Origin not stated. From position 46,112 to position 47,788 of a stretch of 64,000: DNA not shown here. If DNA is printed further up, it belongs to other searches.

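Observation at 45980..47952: TIR- and TSD-bounded 1,957-bp cassette whose only cargo is a STAND-like ATPase, inserted in an IS256 transposase gene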

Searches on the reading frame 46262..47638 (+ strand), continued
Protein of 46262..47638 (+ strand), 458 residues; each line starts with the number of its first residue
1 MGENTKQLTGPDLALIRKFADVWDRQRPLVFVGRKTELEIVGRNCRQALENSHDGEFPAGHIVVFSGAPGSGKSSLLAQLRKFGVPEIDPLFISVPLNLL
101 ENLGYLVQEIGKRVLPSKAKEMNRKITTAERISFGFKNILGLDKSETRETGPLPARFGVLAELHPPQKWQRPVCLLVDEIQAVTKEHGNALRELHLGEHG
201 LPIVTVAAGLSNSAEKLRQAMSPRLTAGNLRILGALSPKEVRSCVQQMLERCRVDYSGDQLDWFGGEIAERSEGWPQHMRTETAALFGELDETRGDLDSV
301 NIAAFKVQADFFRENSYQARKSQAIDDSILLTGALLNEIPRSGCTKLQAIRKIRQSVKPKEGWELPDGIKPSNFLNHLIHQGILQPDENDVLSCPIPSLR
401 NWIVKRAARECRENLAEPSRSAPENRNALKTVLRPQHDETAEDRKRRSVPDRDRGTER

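Call 41: find_encoding_contigs(protein=P0044, flank=4000, max_places=10)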
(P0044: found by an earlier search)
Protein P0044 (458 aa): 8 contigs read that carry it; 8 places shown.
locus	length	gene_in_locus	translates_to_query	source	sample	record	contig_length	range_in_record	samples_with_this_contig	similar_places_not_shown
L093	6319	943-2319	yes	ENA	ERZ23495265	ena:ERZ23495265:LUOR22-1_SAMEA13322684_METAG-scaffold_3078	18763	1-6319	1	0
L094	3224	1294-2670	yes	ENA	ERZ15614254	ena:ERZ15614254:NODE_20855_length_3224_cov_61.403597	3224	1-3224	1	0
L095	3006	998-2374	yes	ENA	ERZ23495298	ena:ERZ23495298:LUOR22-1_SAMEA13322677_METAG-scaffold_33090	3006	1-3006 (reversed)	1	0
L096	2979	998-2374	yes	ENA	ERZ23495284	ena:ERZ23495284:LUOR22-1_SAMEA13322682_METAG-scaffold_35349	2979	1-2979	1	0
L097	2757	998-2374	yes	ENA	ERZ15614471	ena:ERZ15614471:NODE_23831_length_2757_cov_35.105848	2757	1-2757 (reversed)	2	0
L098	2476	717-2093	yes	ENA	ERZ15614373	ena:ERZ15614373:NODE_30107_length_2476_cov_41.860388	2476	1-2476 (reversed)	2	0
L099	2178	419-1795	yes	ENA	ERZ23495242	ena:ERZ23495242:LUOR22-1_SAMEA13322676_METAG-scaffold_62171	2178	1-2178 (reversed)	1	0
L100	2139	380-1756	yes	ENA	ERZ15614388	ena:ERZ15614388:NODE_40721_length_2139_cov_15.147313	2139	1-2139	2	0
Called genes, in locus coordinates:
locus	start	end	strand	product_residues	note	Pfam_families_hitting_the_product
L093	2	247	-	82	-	?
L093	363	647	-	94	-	PF00872:Transposase_mut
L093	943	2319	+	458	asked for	PF13191:AAA_16 (faint), PF13401:AAA_22 (weak)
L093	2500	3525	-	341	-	PF00872:Transposase_mut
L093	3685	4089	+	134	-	-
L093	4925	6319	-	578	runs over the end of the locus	-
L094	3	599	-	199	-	?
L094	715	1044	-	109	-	PF00872:Transposase_mut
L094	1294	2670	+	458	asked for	PF13191:AAA_16 (faint), PF13401:AAA_22 (weak)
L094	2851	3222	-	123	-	?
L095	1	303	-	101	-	?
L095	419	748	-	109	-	PF00872:Transposase_mut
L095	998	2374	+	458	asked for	PF13191:AAA_16 (faint), PF13401:AAA_22 (weak)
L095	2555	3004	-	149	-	?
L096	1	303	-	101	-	?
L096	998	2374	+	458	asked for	PF13191:AAA_16 (faint), PF13401:AAA_22 (weak)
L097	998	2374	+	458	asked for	PF13191:AAA_16 (faint), PF13401:AAA_22 (weak)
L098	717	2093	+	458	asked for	PF13191:AAA_16 (faint), PF13401:AAA_22 (weak)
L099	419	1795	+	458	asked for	PF13191:AAA_16 (faint), PF13401:AAA_22 (weak)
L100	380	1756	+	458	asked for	PF13191:AAA_16 (faint), PF13401:AAA_22 (weak)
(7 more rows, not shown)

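Call 51: predict_structure(alignment_id=A1)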
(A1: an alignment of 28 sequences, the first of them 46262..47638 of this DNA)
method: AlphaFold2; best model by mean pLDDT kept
length: 458 residues; sequences in the alignment: 28
mean_pLDDT: 82.3   pTM: 0.77
mean pLDDT of the five models: 82.3, 81.1, 80.8, 80.7, 80.2
residues with pLDDT >= 90: 286; 70-90: 85; 50-70: 19; < 50: 68
segments of 3 or more residues with pLDDT < 50: 1-5, 133-153, 417-458
pLDDT, mean of each block of 10 residues (from residue 1): 54 94 70 91 96 92 93 91 86 93 90 89 75 42 30 64 91 95 91 91 96 89 82 93 96 96 97 93 96 96 97 91 92 96 94 94 92 94 89 94 94 63 38 32 32 29
secondary structure, 60 per line:
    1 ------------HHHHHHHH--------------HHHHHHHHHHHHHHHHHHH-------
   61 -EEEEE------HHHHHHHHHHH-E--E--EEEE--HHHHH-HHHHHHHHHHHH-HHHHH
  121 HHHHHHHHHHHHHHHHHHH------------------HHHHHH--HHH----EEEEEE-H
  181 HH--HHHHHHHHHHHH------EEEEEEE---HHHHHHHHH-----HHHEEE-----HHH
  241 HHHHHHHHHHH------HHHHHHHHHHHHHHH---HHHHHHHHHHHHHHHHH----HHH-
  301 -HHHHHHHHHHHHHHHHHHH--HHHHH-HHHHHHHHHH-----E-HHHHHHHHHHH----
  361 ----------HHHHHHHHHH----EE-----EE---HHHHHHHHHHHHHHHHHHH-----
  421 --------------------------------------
elements in order: H13-20 H35-53 E62-66 H73-83 E91-94 H97-101 H103-114 H116-139 H158-163 E173-178 H185-196 E203-209 H213-221 E230-232 H238-251 H258-272 H276-292 H302-320 H323-327 H329-338 H346-356 H371-380 H397-415

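Call 54: search_solved_structures(query=A1, max_evalue=1)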
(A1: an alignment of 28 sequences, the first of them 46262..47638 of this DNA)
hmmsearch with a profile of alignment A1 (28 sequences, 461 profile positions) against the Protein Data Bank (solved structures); distinct sequences matched with E-value up to 1: 105 (the best 60 are shown).
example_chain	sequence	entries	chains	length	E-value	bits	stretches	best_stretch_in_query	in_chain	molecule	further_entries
8s0e_G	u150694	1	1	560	0.00028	23.1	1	56-122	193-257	Cell division control protein 6 homolog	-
8rwv_F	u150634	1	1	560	0.00028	23.1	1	56-122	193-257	Cell division control protein 6 homolog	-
6c2u_A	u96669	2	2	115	0.00078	21.6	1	46-99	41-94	phosphate-loop protein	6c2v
9s2c_A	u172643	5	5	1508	0.0048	19.1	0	41-85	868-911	Pleiotropic ABC efflux transporter of multiple drugs CDR1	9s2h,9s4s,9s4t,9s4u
9iuk_A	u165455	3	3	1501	0.0088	18.2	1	54-85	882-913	Pleiotropic ABC efflux transporter of multiple drugs CDR1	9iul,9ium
8ycx_A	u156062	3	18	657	0.016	17.3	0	32-98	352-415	ATP-dependent Clp protease ATP-binding subunit ClpC1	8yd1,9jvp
1y63_A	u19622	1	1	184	0.016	17.3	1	56-89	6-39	Lmaj004144AAA protein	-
9if4_A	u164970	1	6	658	0.017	17.2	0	32-98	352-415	ATP-dependent Clp protease ATP-binding subunit ClpC1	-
8zn5_B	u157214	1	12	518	0.022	16.9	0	51-93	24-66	KaiC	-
7ahc_D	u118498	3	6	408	0.023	16.8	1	58-167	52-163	ABC-type proline/glycine betaine transport system ATPase component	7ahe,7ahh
7ahd_C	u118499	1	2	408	0.023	16.8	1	58-167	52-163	ABC-type proline/glycine betaine transport system ATPase component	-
9hpo_A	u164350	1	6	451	0.027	16.6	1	43-108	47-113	RuvB-like 1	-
9ge5_A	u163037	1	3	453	0.027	16.6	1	43-108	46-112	RuvB-like 1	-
2c9o_A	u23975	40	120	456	0.027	16.6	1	43-108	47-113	RUVB-LIKE 1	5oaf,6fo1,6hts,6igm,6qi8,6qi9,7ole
9ema_A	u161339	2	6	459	0.027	16.6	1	43-108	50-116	RuvB-like 1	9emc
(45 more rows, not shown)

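Call 55: search_protein_families(library=phrogs, proteins=[window:46262-47638:+], max_evalue=1)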
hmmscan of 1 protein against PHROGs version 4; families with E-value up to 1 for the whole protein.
window:46262-47638:+ (458 aa): 4 families
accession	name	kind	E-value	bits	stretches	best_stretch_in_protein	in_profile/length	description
phrog_124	-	DNA, RNA and nucleotide metabolism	0.0073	16.7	1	59-94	42-70/382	Sak4-like ssDNA annealing protein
phrog_1815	-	other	0.023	15.9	1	61-88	4-32/197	guanylate kinase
phrog_800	-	head and packaging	0.041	13.5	1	57-84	29-56/511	terminase small subunit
phrog_19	-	DNA, RNA and nucleotide metabolism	0.042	13.7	1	52-80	344-373/621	DnaB-like replicative helicase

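Call 69: find_encoding_contigs(protein=P0045, flank=4000, max_places=10)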
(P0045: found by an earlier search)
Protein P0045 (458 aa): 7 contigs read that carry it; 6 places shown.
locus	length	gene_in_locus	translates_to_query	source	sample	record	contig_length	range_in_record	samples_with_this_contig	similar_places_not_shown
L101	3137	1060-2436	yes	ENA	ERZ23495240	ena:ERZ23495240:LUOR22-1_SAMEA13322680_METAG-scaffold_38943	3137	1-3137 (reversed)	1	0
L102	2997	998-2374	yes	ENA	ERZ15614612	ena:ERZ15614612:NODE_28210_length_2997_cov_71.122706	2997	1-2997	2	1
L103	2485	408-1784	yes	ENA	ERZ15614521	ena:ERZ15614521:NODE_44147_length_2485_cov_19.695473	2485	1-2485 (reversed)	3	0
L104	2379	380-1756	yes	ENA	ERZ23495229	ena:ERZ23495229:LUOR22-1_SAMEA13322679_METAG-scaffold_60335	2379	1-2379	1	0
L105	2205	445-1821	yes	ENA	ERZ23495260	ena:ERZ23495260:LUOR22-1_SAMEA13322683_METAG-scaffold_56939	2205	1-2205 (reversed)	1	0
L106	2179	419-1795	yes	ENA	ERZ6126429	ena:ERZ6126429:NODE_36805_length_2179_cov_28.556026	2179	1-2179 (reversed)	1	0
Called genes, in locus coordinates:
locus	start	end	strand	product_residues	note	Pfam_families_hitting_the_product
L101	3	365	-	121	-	?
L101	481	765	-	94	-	PF00872:Transposase_mut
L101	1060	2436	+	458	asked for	PF13401:AAA_22 (weak)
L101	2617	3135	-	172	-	?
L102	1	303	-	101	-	?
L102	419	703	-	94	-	PF00872:Transposase_mut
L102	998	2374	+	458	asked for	PF13401:AAA_22 (weak)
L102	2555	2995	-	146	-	?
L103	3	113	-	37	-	?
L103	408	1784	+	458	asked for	PF13401:AAA_22 (weak)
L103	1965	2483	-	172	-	?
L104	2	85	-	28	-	?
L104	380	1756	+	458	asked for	PF13401:AAA_22 (weak)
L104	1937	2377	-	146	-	?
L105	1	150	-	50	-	?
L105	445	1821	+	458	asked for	PF13401:AAA_22 (weak)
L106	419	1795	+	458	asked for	PF13401:AAA_22 (weak)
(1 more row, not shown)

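Call 92: search_protein_families(library=pfam, proteins=[L033:2342-3568:+, L042:1924-2613:+, L046:7200-7967:+, L018:6912-8873:+, L084:3475-4008:-, L088:2026-2574:-, L088:2600-3208:+, L085:5252-5974:+, L019:7628-8332:-], max_evalue=0.01)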
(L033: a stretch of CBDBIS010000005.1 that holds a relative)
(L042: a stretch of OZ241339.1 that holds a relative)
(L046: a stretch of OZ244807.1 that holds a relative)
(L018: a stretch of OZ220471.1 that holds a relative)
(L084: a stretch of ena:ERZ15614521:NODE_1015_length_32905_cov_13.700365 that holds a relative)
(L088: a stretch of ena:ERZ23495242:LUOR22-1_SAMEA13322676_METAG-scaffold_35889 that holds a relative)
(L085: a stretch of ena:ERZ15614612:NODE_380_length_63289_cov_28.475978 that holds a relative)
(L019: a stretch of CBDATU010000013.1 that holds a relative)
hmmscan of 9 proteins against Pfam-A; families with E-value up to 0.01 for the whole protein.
L033:2342-3568:+ (408 aa): 2 families
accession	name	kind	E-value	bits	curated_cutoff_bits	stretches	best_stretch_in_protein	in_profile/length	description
PF12704.14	MacB_PCD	-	2.3e-29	103.6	27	1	39-252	4-206/207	MacB-like periplasmic core domain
PF02687.27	FtsX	-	2.9e-21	76.2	25.5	1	288-401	2-120/120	FtsX-like permease C-terminal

L042:1924-2613:+ (229 aa): 9 families
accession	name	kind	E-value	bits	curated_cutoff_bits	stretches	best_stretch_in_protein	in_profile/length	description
PF00005.33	ABC_tran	-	3.4e-35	122.1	25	1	25-173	1-136/137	ABC transporter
PF13304.12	AAA_21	-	6.3e-09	36.8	27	1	140-208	232-302/304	AAA domain, putative AbiEii toxin, Type IV TA system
PF02463.25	SMC_N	-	6e-05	23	40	0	124-206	121-201/220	RecF/RecN/SMC N terminal domain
PF13555.12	AAA_29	-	0.00062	19.9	27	1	27-52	14-39/61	P-loop containing region of AAA domain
PF03193.22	RsgA_GTPase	-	0.0017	18.6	30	1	35-57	106-128/174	RsgA GTPase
PF13481.12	AAA_25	-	0.0021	18.2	27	0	32-52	30-50/195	AAA domain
PF13401.12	AAA_22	-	0.0042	17.8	27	0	36-195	6-114/130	AAA domain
PF25199.1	nSTAND_NTPase5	-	0.0045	17.2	34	0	34-52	40-58/145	Novel STAND NTPase 5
PF13191.12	AAA_16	-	0.006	17.5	32.6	0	34-64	23-52/167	AAA ATPase domain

L046:7200-7967:+ (255 aa): 8 families
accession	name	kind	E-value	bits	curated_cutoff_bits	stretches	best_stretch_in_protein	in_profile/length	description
PF00005.33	ABC_tran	-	3e-27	96.3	25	1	20-179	2-136/137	ABC transporter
PF13304.12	AAA_21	-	1e-08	36.1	27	1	32-66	2-41/304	AAA domain, putative AbiEii toxin, Type IV TA system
PF12399.14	BCA_ABC_TP_C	-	2.7e-07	30.5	25.5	1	229-254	1-26/27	Branched-chain amino acid ATP-binding cassette transporter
PF13476.12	AAA_23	-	8.3e-06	27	27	1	15-50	6-40/201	AAA domain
PF02463.25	SMC_N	-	6.8e-05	22.8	40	1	30-50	25-45/220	RecF/RecN/SMC N terminal domain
PF13175.12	AAA_15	-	0.001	19.2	32.1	1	19-75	14-65/374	AAA ATPase domain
PF13555.12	AAA_29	-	0.0035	17.5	27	1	22-50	15-43/61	P-loop containing region of AAA domain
PF13514.12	AAA_27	-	0.0063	16.6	22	1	20-52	17-49/206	AAA domain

L018:6912-8873:+ (653 aa): 6 families
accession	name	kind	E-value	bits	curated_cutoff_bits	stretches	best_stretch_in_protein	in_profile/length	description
PF12704.14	MacB_PCD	-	3.5e-35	122.6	27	1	276-493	1-207/207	MacB-like periplasmic core domain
PF00005.33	ABC_tran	-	4.3e-30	105.5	25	1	28-176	1-136/137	ABC transporter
PF02687.27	FtsX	-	5.7e-18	65.6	25.5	1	528-646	2-120/120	FtsX-like permease C-terminal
PF13304.12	AAA_21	-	0.0014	19.2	27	0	40-61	1-22/304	AAA domain, putative AbiEii toxin, Type IV TA system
PF13191.12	AAA_16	-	0.004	18.1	32.6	0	34-78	18-63/167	AAA ATPase domain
PF13555.12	AAA_29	-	0.0087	16.2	27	0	30-55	14-39/61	P-loop containing region of AAA domain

L084:3475-4008:- (177 aa): 0 families

L088:2026-2574:- (182 aa): 0 families

L088:2600-3208:+ (203 aa): 0 families

L085:5252-5974:+ (240 aa): 1 family
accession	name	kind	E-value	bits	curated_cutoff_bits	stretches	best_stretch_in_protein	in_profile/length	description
PF07505.17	DUF5131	-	9.4e-85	284.4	28.9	1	5-238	2-243/243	Protein of unknown function (DUF5131)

L019:7628-8332:- (234 aa): 8 families
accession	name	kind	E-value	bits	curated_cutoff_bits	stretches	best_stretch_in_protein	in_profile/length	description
PF00005.33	ABC_tran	-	3e-29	102.8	25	1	20-161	2-136/137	ABC transporter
PF13304.12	AAA_21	-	2.2e-10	41.5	27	2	31-77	1-47/304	AAA domain, putative AbiEii toxin, Type IV TA system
PF13555.12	AAA_29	-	1.5e-05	25.1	27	1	23-52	16-45/61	P-loop containing region of AAA domain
PF20703.3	nSTAND1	-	0.0002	21.5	27.1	1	10-46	14-50/379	Novel STAND NTPase 1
PF02463.25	SMC_N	-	0.00033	20.6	40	1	30-51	25-49/220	RecF/RecN/SMC N terminal domain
PF13476.12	AAA_23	-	0.002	19.2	27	1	30-50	20-40/201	AAA domain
PF25201.1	nSTAND6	-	0.0056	17.2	27.7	1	13-51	2-40/148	Novel STAND NTPase 6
PF13401.12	AAA_22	-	0.0093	16.7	27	0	28-159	4-92/130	AAA domain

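Call 93: search_protein_representatives(alignment_id=A1)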
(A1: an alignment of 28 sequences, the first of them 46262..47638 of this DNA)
Query: 28 sequences, 461 profile positions. Proteins with E-value up to 0.001 (for the whole library): 2129; up to 1e-10: 1373; up to 1e-30: 610. The best 150 are listed.
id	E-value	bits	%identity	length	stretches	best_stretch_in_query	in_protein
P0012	1.0e-205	700.4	-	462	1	1-461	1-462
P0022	6.7e-189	645.0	-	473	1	3-461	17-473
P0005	5.2e-184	628.9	-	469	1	3-461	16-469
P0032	2.1e-161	554.3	-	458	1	17-416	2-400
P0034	6.8e-157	539.5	-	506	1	2-460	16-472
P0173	2.8e-155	534.1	-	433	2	151-461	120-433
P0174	9.0e-152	522.6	-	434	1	4-412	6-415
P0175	2.1e-148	511.5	-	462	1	8-448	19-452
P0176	5.0e-140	483.9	-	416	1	5-413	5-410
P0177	7.1e-117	407.5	-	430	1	4-415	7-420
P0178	2.2e-114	399.3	-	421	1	10-408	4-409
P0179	6.5e-114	397.8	-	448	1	9-414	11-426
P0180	1.4e-111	390.1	-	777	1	7-410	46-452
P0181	3.7e-111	388.7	-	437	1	6-417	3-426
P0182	3.9e-111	388.6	-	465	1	8-410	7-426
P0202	1.3e-90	321.0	-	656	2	90-412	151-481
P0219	3.8e-79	283.2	-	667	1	6-416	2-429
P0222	1.1e-77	278.3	-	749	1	8-410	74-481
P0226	2.1e-76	274.1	-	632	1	3-438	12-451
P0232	1.6e-75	271.2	-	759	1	8-409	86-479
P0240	3.4e-74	266.9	-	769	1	8-418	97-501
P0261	1.0e-68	248.8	-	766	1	8-393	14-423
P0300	2.2e-63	231.2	-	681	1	10-414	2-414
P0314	7.1e-61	222.9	-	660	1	16-436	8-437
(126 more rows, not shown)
